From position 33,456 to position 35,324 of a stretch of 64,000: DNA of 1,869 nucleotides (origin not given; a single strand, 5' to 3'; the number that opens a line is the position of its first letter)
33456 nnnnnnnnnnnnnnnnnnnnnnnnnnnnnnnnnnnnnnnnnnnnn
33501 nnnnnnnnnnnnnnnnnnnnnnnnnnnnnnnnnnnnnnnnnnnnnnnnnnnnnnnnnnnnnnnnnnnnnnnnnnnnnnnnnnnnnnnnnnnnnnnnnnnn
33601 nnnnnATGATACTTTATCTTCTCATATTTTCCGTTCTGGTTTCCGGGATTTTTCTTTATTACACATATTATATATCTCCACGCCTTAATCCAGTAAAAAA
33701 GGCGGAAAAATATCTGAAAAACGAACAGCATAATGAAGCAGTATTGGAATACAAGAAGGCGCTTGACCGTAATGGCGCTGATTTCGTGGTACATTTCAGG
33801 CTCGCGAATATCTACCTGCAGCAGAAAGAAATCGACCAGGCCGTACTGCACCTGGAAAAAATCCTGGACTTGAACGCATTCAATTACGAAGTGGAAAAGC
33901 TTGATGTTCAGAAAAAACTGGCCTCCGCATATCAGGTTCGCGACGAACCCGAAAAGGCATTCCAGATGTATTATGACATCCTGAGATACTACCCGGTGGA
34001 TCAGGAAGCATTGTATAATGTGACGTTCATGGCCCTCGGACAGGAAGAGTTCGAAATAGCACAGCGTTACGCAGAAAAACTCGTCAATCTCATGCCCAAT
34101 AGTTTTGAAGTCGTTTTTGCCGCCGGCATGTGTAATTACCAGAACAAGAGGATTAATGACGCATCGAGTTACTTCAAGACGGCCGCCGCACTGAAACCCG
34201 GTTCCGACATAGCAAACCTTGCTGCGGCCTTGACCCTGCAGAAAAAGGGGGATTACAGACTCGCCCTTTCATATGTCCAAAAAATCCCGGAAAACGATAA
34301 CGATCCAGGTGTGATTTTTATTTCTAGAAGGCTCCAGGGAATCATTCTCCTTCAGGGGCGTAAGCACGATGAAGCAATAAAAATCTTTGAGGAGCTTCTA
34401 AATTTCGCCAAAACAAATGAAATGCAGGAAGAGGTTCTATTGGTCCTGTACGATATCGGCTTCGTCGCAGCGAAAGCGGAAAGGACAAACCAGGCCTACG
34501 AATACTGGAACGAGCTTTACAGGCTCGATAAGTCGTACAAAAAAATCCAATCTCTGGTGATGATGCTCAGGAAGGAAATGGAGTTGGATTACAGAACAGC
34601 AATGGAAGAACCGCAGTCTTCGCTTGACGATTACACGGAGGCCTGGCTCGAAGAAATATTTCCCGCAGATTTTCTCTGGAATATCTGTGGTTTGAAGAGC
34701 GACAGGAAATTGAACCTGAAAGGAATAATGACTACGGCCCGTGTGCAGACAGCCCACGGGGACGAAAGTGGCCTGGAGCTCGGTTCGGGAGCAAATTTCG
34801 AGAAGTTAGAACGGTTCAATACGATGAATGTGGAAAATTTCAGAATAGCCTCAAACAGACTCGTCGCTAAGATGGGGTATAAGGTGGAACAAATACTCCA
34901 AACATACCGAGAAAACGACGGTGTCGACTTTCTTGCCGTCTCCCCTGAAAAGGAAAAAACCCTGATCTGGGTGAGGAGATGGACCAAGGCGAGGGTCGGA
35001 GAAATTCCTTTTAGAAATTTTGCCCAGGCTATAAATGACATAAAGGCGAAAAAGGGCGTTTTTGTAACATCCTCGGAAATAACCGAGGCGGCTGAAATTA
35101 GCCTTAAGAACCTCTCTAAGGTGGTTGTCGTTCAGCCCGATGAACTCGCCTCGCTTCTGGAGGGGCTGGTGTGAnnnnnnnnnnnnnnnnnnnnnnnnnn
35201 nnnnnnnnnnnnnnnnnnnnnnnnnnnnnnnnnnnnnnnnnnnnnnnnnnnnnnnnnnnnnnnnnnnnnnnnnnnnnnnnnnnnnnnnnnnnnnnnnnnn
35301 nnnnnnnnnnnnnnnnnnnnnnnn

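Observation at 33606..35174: Two paralogous TM-TPR proteins (26998-28356 and 33606-35174) carry Mrr_cat-like domains in which the catalytic Q-x-K is replaced (RIIRIIR / IWVRRW)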

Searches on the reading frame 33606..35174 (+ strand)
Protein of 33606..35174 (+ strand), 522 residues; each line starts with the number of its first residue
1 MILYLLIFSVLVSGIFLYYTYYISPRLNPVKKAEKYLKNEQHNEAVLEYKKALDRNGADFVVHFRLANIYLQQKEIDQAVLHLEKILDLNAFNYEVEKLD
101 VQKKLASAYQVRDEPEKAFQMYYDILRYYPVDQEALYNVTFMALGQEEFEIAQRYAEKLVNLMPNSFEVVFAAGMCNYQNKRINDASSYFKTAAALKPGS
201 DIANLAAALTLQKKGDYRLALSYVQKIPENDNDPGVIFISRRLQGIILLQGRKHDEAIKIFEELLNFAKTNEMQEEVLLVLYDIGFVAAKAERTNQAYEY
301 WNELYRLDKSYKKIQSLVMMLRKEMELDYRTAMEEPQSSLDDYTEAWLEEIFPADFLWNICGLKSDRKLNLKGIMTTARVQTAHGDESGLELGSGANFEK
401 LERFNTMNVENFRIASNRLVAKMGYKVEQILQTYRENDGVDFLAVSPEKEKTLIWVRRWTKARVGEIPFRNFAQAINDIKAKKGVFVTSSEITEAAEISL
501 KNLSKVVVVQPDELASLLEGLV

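Call 3: search_protein_families(library=pfam, proteins=[window:33606-35174:+], max_evalue=1)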
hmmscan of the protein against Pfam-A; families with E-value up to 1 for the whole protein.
window:33606-35174:+ (522 aa): 28 families (the best 25 are shown)
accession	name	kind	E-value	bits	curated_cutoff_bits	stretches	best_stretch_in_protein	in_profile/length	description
PF07719.23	TPR_2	-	4.2e-16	58.1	27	2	62-90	3-31/34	Tetratricopeptide repeat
PF04471.18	Mrr_cat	-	5.2e-16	59.2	21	1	405-518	2-115/115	Restriction endonuclease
PF13432.12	TPR_16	-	5.1e-15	56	32.7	3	32-92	3-63/65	Tetratricopeptide repeat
PF14559.12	TPR_19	-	6.5e-13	49.2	25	3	37-90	2-55/68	Tetratricopeptide repeat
PF00515.34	TPR_1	-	4e-10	39.5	27.8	1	62-90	3-31/34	Tetratricopeptide repeat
PF12895.13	ANAPC3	-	6.4e-09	36.4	27.2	2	33-85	30-81/82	Anaphase-promoting complex, cyclosome, subunit 3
PF13181.12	TPR_8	-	1e-08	35.1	25.7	1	63-91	4-32/34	Tetratricopeptide repeat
PF13424.12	TPR_12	-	2.3e-08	34.6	30.1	3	65-129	8-75/77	Tetratricopeptide repeat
PF22722.2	NA-iREase1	-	1.8e-07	31.5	27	1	418-514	7-104/106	NACHT-associated inactive Restriction Endonuclease 1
PF13428.12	TPR_14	-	4.2e-07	30.4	23.5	1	63-91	4-32/44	Tetratricopeptide repeat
PF23914.1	TPR_CcmH_CycH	-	3.9e-06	27.2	42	1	35-166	25-154/158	Cytochrome c-type biogenesis protein H TPR domain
PF09976.15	TPR_21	-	4.8e-06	26.9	25.5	2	32-96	82-148/193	Tetratricopeptide repeat-like domain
PF23300.3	HEAT_Nup120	-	5.6e-06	26.7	29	1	156-195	15-54/170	Nucleoporin Nup120, HEAT repeats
PF24575.1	TPR_Slam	-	1.6e-05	25.7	35.2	1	36-79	57-100/104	Surface lipoprotein assembly modifier, N-terminal TPR repeats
PF13431.12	TPR_17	-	6.9e-05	23.3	24.4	1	49-79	2-32/34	Tetratricopeptide repeat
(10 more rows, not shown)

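Call 4: search_protein_families(library=ncbifam, proteins=[window:33606-35174:+], max_evalue=1)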
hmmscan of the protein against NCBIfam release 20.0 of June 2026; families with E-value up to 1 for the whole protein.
window:33606-35174:+ (522 aa): 28 families (the best 25 are shown)
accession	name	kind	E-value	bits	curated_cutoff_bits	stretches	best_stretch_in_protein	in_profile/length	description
TIGR02917.1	PEP_TPR_lipo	equivalog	1.7e-21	75.8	312.2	2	106-270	200-361/899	XrtA/PEP-CTERM system TPR-repeat protein PrsT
NF040959.1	MamA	equivalog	5.2e-14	52.2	200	2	98-229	70-201/204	magnetosome protein MamA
TIGR02521.1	type_IV_pilW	equivalog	2.4e-09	37.1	154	2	90-226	56-194/234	type IV pilus biogenesis/stability protein PilW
NF008756.0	PRK11788.1-4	equivalog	5e-09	35.7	474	1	36-297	45-301/389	lipopolysaccharide assembly protein LapB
NF052415.1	T3SS_chap_SctY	equivalog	7.3e-09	36.1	70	1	66-124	12-65/106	type III secretion apparatus assembly chaperone SctY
NF047371.1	FlcA_CTERM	equivalog_domain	9e-08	31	300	3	145-229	451-535/646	periplasmic flagellar collar protein FlcA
NF008757.0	PRK11788.1-5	equivalog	1.6e-07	30.8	363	1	35-330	44-334/388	lipopolysaccharide assembly protein LapB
TIGR02552.1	LcrH_SycD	equivalog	2.8e-07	30.3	104.8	1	124-230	9-115/136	SycD/LcrH family type III secretion system chaperone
NF033920.0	C39_PA2778_fam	equivalog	6.6e-07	29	150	2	30-121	160-246/255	PA2778 family cysteine peptidase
NF033762.1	social_mot_Tgl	equivalog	1.3e-06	28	225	2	38-193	78-230/252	social motility TPR repeat lipoprotein Tgl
NF008755.0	PRK11788.1-3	equivalog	3.4e-06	26.6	430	1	35-313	45-324/388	lipopolysaccharide assembly protein LapB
NF008520.0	PRK11447.1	equivalog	3.7e-06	25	858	2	177-302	613-735/1157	cellulose synthase complex outer membrane protein BcsC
NF008753.0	PRK11788.1-1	equivalog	1.7e-05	24.1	395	1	36-233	45-246/389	lipopolysaccharide assembly protein LapB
TIGR04510.1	mod_pep_cyc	subfamily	5.1e-05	22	400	1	32-298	404-661/814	putative peptide modification system cyclase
NF033758.1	gliding_GltE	equivalog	9e-05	21.6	225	2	37-93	233-289/411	adventurous gliding motility TPR repeat lipoprotein GltE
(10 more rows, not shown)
